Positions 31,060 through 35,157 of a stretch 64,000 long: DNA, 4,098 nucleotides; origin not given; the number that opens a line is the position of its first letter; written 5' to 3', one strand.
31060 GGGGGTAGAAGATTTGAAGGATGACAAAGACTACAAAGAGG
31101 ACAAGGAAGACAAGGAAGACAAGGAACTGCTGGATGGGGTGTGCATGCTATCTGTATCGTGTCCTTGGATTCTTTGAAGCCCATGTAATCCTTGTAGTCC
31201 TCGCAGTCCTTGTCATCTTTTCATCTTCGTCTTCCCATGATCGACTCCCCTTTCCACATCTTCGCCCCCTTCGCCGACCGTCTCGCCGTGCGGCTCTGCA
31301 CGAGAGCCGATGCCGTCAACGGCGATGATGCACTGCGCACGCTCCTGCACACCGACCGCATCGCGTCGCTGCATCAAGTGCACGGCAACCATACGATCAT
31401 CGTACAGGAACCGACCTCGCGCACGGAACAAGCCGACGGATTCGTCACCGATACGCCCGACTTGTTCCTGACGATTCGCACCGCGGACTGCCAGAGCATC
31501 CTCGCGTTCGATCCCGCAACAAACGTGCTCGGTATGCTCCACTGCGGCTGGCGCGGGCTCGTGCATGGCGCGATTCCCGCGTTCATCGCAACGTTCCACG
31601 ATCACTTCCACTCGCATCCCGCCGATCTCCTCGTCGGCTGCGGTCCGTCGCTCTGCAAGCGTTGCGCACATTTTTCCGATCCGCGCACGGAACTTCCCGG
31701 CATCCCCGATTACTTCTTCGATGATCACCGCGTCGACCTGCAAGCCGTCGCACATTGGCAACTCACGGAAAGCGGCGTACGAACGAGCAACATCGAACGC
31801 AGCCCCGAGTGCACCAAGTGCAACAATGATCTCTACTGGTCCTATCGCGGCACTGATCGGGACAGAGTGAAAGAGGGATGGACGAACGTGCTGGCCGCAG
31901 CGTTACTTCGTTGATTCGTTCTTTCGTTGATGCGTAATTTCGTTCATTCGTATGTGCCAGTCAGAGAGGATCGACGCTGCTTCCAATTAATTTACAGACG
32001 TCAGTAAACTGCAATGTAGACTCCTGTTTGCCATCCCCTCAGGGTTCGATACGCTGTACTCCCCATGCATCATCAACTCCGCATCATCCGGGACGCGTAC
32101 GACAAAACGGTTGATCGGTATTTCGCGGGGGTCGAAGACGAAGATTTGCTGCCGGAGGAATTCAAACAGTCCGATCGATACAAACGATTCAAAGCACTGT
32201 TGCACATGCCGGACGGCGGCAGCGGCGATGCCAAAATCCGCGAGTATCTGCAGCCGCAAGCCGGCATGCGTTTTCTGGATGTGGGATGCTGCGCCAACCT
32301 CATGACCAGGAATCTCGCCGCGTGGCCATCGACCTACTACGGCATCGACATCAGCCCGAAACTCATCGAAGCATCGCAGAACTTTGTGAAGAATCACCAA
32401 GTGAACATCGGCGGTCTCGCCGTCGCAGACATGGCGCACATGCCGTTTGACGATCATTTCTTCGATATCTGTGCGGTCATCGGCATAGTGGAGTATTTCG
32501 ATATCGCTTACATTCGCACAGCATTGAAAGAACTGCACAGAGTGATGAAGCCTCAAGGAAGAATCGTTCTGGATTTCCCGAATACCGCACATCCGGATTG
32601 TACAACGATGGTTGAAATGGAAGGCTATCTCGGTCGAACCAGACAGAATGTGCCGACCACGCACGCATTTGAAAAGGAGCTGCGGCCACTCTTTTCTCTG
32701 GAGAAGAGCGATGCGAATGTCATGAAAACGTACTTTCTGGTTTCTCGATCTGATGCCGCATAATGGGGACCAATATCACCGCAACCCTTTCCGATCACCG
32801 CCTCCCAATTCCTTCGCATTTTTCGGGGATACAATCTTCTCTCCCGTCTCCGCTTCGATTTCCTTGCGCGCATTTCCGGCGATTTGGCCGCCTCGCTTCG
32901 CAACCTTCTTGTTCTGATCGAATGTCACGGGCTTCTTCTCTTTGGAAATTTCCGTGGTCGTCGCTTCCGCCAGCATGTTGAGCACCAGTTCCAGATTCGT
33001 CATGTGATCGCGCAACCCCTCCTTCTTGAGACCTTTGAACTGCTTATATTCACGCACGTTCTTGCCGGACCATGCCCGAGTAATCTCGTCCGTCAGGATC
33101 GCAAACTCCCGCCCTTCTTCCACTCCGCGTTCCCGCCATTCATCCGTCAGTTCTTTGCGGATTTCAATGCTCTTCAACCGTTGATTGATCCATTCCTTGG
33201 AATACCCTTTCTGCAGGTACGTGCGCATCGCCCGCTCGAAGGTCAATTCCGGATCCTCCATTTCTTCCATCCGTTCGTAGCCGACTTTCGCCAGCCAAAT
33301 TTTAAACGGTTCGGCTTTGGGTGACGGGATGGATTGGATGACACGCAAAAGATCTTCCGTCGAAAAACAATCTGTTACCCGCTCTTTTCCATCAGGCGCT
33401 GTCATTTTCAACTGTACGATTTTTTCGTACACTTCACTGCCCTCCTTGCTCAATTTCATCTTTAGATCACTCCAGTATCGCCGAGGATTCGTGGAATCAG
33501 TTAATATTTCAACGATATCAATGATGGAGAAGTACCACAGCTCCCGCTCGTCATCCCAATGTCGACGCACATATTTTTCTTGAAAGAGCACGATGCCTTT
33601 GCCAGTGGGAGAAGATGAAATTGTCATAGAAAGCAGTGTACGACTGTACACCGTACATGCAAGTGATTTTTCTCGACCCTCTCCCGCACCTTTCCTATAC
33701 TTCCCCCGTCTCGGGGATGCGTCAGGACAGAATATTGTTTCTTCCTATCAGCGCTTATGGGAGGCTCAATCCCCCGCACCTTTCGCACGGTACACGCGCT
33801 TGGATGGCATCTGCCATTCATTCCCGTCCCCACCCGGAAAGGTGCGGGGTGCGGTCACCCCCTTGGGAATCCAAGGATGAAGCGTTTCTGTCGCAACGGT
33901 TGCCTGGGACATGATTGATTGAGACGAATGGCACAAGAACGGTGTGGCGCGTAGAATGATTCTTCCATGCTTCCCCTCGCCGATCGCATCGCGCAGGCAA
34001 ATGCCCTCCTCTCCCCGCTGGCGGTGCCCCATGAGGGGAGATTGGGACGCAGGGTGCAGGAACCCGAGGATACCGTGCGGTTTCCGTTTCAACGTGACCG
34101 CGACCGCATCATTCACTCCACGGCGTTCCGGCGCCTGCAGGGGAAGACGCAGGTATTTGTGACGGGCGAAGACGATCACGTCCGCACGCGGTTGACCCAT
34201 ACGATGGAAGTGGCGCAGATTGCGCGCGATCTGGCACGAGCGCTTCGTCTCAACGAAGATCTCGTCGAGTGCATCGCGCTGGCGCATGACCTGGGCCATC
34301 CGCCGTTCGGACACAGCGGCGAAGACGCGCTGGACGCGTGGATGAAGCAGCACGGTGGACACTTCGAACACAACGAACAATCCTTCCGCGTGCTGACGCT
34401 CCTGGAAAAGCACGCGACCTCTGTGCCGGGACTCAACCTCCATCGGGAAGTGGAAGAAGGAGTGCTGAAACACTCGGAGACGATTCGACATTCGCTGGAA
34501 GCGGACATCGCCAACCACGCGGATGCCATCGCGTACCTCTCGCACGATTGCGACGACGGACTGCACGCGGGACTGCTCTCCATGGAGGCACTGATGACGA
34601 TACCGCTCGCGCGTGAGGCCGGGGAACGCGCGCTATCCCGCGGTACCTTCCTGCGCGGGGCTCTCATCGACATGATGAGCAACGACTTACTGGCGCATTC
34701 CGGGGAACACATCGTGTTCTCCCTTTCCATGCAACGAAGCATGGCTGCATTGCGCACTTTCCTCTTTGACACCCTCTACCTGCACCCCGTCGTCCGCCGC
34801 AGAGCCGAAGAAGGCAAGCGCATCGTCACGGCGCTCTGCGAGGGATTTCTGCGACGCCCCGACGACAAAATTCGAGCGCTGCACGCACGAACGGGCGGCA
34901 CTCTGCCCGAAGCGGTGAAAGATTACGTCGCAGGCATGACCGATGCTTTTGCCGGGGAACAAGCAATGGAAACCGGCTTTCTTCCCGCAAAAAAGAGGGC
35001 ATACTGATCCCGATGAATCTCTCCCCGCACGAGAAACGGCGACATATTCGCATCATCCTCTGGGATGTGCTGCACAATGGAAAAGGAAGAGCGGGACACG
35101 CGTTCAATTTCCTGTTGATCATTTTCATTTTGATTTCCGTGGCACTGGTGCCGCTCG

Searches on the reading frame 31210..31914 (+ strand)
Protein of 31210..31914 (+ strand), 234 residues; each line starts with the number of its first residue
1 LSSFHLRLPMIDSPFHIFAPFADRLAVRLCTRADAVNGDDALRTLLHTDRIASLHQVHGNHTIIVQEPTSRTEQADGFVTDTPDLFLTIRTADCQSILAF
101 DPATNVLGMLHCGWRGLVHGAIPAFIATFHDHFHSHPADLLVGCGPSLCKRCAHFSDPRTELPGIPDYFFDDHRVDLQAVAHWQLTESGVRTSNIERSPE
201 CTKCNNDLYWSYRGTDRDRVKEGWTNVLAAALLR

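Call 17: search_protein_families(library=pfam, proteins=[window:31210-31914:+])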
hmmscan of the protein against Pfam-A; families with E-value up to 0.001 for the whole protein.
window:31210-31914:+ (234 aa): 1 family
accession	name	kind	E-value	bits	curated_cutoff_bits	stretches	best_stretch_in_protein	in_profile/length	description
PF02578.20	Cu-oxidase_4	-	1.3e-41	143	22.9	1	46-216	41-227/238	Multi-copper polyphenol oxidoreductase laccase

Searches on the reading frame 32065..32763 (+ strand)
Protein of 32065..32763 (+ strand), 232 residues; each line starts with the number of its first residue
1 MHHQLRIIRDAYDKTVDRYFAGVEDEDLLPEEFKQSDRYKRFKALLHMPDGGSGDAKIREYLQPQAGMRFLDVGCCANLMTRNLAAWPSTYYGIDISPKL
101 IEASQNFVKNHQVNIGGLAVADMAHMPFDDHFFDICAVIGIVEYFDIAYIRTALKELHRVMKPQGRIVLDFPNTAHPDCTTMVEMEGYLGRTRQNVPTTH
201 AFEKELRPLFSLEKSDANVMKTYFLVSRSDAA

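Call 17: search_protein_families(library=pfam, proteins=[window:32065-32763:+])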
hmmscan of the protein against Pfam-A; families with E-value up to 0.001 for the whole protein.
window:32065-32763:+ (232 aa): 8 families
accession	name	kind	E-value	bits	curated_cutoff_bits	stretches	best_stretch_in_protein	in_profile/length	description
PF08241.18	Methyltransf_11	-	2.9e-19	69.9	21.2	1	71-169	1-95/95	Methyltransferase domain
PF13649.12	Methyltransf_25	-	2.5e-15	57.4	27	1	71-165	2-97/97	Methyltransferase domain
PF13847.12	Methyltransf_31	-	3.6e-11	43.4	27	1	66-174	3-114/145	Methyltransferase domain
PF08242.18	Methyltransf_12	-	1.9e-09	38.6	30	1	71-167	1-98/98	Methyltransferase domain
PF13489.12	Methyltransf_23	-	1.7e-08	34.8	27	1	61-176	16-123/164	Methyltransferase domain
PF01209.24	Ubie_methyltran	-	2.1e-08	34.3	20.1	1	56-171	37-154/233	ubiE/COQ5 methyltransferase family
PF02353.26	CMAS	-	4.5e-06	26.6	27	1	60-181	56-176/273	Mycolic acid cyclopropane synthetase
PF05401.17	NodS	-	0.00025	21.4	24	1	69-170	46-145/201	Nodulation protein S (NodS)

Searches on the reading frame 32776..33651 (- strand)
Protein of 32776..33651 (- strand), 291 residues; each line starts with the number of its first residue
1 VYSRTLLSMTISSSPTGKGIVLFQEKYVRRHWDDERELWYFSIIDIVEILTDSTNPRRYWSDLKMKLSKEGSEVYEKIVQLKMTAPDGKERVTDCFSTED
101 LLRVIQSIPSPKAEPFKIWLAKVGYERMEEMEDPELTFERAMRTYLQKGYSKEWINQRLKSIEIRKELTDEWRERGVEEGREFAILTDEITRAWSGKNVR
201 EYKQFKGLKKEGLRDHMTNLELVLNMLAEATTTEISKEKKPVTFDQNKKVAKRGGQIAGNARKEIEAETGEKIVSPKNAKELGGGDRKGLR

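Call 17: search_protein_families(library=pfam, proteins=[window:32776-33651:-])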
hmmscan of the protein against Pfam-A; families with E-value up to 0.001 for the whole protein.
window:32776-33651:- (291 aa): 1 family
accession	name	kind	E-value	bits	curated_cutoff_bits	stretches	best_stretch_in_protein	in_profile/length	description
PF02498.22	Bro-N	-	3.1e-09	37.7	25.6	1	30-122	4-92/96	BRO family, N-terminal domain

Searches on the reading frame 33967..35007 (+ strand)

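Call 17: search_protein_families(library=pfam, proteins=[window:33967-35007:+])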
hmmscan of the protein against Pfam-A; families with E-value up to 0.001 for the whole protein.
window:33967-35007:+ (346 aa): 2 families
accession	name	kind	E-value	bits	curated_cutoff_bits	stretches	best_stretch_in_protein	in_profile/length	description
PF13286.11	HD_assoc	-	2.6e-15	57.1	22.2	1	249-332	1-88/91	Phosphohydrolase-associated domain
PF01966.28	HD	-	7.5e-15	55.7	22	1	75-189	1-114/116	HD domain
